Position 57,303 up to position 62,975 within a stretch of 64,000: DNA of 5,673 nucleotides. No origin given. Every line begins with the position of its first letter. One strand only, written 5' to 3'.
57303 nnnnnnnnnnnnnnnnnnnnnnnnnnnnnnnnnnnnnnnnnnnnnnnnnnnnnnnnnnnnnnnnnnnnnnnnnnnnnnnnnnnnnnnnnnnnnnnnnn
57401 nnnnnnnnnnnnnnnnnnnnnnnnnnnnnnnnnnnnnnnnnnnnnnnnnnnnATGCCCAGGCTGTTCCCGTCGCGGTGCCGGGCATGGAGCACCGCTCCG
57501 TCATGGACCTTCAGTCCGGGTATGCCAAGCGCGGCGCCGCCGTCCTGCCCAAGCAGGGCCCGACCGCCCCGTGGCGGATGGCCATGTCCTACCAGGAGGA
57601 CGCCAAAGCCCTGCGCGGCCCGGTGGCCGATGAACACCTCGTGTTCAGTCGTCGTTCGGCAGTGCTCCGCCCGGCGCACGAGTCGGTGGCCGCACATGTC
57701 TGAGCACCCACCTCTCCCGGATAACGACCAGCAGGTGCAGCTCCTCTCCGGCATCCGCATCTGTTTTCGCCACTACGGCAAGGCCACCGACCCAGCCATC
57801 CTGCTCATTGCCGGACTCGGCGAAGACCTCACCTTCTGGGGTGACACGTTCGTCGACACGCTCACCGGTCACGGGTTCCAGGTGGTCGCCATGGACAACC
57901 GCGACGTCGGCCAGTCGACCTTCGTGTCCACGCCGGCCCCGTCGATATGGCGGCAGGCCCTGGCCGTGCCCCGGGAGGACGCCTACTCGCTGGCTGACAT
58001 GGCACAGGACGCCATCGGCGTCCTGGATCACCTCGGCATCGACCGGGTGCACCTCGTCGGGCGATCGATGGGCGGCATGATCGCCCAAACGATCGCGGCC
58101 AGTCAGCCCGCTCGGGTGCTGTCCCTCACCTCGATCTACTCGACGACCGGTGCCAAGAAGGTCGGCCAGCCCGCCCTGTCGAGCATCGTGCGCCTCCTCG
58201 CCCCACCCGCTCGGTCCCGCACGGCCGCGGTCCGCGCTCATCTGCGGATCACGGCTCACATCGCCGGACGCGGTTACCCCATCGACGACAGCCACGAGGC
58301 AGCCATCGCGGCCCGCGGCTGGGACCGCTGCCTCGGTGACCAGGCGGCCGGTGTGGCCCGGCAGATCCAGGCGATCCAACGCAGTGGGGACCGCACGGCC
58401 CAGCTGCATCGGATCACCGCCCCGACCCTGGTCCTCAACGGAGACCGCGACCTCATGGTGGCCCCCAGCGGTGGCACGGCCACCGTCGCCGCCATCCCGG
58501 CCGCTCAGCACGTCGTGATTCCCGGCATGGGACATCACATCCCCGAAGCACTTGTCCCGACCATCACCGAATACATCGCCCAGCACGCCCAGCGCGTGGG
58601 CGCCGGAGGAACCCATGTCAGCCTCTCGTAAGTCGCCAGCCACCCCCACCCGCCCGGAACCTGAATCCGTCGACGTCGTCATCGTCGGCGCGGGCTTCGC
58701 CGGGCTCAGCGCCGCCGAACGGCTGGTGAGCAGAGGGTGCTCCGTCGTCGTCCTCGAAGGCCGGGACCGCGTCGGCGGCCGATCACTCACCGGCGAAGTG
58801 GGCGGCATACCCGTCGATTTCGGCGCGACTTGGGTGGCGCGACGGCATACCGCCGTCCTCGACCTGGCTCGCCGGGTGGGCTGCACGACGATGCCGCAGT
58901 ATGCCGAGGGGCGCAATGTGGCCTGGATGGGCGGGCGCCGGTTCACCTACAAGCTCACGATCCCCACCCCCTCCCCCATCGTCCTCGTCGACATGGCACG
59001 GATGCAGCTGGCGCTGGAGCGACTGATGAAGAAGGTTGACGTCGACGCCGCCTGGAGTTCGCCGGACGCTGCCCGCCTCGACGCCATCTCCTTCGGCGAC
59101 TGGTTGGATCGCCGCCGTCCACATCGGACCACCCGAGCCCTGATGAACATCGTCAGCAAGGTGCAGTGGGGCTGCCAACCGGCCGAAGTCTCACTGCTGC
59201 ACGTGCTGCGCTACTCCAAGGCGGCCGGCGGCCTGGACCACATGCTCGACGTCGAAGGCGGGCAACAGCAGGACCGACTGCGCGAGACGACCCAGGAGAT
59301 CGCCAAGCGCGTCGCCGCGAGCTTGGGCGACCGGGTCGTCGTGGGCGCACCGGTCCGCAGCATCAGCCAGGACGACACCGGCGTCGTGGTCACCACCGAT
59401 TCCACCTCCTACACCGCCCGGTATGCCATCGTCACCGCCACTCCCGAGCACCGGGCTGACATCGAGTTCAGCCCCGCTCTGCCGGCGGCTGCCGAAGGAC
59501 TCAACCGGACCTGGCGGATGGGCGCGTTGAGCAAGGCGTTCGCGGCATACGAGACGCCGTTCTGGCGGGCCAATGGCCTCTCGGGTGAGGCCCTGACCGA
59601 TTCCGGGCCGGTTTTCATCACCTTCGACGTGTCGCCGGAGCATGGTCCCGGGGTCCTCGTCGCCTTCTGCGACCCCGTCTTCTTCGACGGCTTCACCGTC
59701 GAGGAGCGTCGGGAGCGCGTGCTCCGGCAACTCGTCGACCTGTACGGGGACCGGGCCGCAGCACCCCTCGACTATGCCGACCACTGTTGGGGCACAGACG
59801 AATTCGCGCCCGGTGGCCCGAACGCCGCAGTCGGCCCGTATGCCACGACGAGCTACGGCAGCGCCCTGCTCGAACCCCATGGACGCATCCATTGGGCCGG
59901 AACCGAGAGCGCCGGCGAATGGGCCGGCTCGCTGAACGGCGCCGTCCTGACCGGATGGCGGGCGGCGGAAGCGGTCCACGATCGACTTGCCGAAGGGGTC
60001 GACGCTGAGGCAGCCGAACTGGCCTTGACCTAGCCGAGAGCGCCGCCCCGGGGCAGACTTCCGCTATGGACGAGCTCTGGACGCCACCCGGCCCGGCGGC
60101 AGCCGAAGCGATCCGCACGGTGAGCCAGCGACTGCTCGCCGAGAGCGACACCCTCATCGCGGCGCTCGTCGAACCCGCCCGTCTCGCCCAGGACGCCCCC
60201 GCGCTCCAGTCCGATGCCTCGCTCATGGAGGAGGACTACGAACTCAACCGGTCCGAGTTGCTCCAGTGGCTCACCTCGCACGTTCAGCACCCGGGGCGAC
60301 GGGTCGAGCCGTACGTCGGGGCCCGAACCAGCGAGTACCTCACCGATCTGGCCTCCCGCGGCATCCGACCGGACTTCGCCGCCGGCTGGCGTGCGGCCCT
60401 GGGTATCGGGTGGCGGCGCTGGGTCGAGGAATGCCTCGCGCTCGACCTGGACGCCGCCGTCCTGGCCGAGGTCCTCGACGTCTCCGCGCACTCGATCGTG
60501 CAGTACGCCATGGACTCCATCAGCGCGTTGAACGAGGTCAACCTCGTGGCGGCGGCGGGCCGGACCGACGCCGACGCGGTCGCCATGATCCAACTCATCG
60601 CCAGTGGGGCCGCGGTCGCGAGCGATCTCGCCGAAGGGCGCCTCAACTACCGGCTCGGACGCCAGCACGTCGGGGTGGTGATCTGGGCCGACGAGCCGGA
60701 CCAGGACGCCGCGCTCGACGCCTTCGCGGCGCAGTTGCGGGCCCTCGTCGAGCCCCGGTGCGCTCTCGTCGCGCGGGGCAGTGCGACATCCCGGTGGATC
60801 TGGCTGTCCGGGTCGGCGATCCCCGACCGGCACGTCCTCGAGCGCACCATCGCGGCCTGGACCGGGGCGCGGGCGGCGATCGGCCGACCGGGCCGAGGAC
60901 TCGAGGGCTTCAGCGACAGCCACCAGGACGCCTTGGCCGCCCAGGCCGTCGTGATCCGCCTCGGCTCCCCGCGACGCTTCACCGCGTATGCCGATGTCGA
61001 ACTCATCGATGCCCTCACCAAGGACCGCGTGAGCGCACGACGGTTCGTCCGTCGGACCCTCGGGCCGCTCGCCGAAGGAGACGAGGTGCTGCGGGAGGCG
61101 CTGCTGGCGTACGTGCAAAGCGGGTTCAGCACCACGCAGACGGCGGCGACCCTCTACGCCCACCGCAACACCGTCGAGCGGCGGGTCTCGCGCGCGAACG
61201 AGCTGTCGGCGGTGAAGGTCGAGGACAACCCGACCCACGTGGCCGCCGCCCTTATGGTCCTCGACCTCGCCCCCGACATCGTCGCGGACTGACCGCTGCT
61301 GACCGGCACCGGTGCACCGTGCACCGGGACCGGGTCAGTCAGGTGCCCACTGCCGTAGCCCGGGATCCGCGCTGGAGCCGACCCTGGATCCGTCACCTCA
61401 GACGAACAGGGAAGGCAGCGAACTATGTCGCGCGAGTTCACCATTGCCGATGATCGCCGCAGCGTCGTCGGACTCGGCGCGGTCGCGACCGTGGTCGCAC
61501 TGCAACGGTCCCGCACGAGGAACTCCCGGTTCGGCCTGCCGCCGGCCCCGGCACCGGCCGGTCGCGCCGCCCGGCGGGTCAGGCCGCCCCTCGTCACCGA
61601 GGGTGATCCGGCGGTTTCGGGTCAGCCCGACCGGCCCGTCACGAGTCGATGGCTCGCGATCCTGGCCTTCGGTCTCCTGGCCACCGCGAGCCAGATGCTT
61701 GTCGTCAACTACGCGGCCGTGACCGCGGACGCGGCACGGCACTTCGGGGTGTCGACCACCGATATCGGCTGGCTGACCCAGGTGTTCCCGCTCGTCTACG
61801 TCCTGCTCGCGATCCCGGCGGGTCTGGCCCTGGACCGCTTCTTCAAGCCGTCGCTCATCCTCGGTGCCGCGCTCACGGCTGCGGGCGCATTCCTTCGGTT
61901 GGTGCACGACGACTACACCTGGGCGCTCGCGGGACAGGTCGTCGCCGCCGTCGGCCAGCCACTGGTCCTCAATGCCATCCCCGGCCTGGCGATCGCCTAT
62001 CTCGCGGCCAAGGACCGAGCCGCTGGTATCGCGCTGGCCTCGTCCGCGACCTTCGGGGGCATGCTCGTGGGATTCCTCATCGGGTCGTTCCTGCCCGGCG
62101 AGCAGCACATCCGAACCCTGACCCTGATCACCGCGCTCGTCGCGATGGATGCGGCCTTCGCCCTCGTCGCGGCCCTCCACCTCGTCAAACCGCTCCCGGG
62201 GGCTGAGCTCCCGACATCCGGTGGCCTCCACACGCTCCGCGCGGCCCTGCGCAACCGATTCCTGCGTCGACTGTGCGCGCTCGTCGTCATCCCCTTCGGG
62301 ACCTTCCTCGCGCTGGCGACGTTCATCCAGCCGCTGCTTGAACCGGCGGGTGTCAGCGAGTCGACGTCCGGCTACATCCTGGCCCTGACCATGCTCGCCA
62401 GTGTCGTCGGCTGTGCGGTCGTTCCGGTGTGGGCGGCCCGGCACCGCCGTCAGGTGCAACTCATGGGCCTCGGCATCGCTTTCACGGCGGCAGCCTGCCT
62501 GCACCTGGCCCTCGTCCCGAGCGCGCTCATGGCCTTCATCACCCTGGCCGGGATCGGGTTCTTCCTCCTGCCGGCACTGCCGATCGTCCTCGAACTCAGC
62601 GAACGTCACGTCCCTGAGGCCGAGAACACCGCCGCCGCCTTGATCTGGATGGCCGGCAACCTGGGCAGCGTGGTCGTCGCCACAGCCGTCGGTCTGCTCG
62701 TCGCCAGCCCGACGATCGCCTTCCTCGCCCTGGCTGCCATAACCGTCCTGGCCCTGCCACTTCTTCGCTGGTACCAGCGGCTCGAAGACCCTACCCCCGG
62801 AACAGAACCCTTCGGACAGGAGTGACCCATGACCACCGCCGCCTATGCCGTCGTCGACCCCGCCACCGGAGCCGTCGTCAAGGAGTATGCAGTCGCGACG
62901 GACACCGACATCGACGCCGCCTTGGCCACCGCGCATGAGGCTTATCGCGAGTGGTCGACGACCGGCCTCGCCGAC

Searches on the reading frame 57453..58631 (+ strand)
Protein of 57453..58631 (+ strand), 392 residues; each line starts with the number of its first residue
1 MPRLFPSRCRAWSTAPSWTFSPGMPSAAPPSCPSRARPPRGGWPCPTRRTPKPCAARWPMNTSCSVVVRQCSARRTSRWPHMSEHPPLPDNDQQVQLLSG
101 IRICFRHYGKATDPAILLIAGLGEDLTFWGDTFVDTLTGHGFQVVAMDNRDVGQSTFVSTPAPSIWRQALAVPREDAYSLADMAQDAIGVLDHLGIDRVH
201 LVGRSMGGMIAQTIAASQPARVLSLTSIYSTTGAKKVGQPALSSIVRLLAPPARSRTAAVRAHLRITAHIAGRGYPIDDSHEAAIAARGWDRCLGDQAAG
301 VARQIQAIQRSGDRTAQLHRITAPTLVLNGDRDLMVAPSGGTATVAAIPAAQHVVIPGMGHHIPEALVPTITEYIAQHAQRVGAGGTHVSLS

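Call 53: search_protein_families(library=pfam, proteins=[window:57453-58631:+], max_evalue=0.0001)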
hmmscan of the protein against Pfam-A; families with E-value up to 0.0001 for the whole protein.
window:57453-58631:+ (392 aa): 3 families
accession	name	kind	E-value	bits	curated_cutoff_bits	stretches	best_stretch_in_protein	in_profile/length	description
PF00561.26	Abhydrolase_1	-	2.8e-24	86.6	25.8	1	114-230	1-102/245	alpha/beta hydrolase fold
PF12146.15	Hydrolase_4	-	2e-16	60.5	27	1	113-363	4-234/239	Serine aminopeptidase, S33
PF12697.13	Abhydrolase_6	-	9.9e-13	49.7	26.3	1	116-363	1-206/217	Alpha/beta hydrolase family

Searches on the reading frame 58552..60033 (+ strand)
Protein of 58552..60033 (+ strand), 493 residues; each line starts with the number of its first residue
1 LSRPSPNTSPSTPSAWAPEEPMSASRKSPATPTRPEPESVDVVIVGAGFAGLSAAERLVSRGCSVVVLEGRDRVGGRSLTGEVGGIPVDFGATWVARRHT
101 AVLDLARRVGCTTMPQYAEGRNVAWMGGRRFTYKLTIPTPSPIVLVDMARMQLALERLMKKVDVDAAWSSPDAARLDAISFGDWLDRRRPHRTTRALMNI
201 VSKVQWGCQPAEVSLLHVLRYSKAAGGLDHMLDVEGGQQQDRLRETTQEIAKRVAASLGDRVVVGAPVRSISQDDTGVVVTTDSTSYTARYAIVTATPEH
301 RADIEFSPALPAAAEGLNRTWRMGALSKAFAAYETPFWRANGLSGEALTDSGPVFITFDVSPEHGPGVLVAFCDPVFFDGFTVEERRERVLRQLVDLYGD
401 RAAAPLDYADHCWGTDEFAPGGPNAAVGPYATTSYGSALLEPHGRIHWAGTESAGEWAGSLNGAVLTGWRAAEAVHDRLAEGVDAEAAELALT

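Call 53: search_protein_families(library=pfam, proteins=[window:58552-60033:+], max_evalue=0.0001)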
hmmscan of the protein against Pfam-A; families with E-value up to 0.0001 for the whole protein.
window:58552-60033:+ (493 aa): 9 families
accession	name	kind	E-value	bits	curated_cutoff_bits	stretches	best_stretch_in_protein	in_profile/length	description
PF01593.30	Amino_oxidase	-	4.8e-68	230.9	19.8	1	49-475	1-442/443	Flavin containing amine oxidoreductase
PF13450.12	NAD_binding_8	-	3.9e-15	56.3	21.9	1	44-108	1-67/68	NAD(P)-binding Rossmann-like domain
PF01266.30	DAO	-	3.6e-07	30.5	27.9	1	41-77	1-38/353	FAD dependent oxidoreductase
PF12831.13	FAD_oxidored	-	6.2e-06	26.2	27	1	41-94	1-53/416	FAD dependent oxidoreductase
PF07992.20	Pyr_redox_2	-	1.1e-05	25.4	26.1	1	41-77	2-39/291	Pyridine nucleotide-disulphide oxidoreductase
PF13738.12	Pyr_redox_3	-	1.9e-05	24.5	30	0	248-295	84-131/305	Pyridine nucleotide-disulphide oxidoreductase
PF00890.30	FAD_binding_2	-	2.3e-05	24.2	20.4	1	41-78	1-38/414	FAD binding domain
PF01946.23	Thi4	-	4.7e-05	23.2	26.2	1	40-81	18-60/235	Thi4 family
PF00070.33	Pyr_redox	-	7.5e-05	23.6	22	0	42-79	2-38/82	Pyridine nucleotide-disulphide oxidoreductase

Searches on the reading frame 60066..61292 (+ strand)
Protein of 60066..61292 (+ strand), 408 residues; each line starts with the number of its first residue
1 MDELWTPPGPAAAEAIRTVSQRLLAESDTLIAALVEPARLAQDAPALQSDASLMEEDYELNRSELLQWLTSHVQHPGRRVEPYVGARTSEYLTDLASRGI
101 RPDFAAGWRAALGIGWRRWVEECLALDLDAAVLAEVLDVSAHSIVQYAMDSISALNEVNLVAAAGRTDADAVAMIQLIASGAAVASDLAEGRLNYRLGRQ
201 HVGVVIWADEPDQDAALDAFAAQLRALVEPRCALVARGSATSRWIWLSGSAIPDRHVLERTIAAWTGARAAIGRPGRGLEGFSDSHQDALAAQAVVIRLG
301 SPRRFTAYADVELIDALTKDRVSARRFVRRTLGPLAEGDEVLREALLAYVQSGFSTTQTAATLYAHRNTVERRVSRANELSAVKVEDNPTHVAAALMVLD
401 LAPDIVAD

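Call 53: search_protein_families(library=pfam, proteins=[window:60066-61292:+], max_evalue=0.0001)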
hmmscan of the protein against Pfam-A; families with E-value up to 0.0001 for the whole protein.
window:60066-61292:+ (408 aa): 2 families
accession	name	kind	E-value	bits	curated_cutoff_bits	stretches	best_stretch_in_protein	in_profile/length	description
PF17853.6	GGDEF_2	-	1.2e-13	51.7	24.5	1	191-294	13-115/116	GGDEF-like domain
PF13556.12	HTH_30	-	3.6e-11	43.1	27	1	342-397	1-56/59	PucR C-terminal helix-turn-helix domain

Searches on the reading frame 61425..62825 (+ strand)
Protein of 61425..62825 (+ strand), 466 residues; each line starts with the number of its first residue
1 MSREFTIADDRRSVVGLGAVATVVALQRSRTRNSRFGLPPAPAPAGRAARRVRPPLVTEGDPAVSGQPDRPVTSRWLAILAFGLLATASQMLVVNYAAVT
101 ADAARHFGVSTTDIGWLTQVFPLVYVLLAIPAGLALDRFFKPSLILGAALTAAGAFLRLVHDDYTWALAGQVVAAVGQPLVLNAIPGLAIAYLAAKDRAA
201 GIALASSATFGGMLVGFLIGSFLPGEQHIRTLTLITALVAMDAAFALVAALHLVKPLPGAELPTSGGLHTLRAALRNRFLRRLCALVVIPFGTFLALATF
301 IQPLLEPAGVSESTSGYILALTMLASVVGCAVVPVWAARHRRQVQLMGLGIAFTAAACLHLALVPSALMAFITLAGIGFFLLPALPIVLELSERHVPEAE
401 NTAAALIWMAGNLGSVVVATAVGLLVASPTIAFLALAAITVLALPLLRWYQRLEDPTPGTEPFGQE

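Call 53: search_protein_families(library=pfam, proteins=[window:61425-62825:+], max_evalue=0.0001)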
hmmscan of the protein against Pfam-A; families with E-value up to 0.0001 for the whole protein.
window:61425-62825:+ (466 aa): 1 family
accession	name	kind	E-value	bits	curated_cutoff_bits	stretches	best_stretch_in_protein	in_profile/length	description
PF07690.21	MFS_1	-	1.9e-31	109.7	33.4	1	84-418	5-346/347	Major Facilitator Superfamily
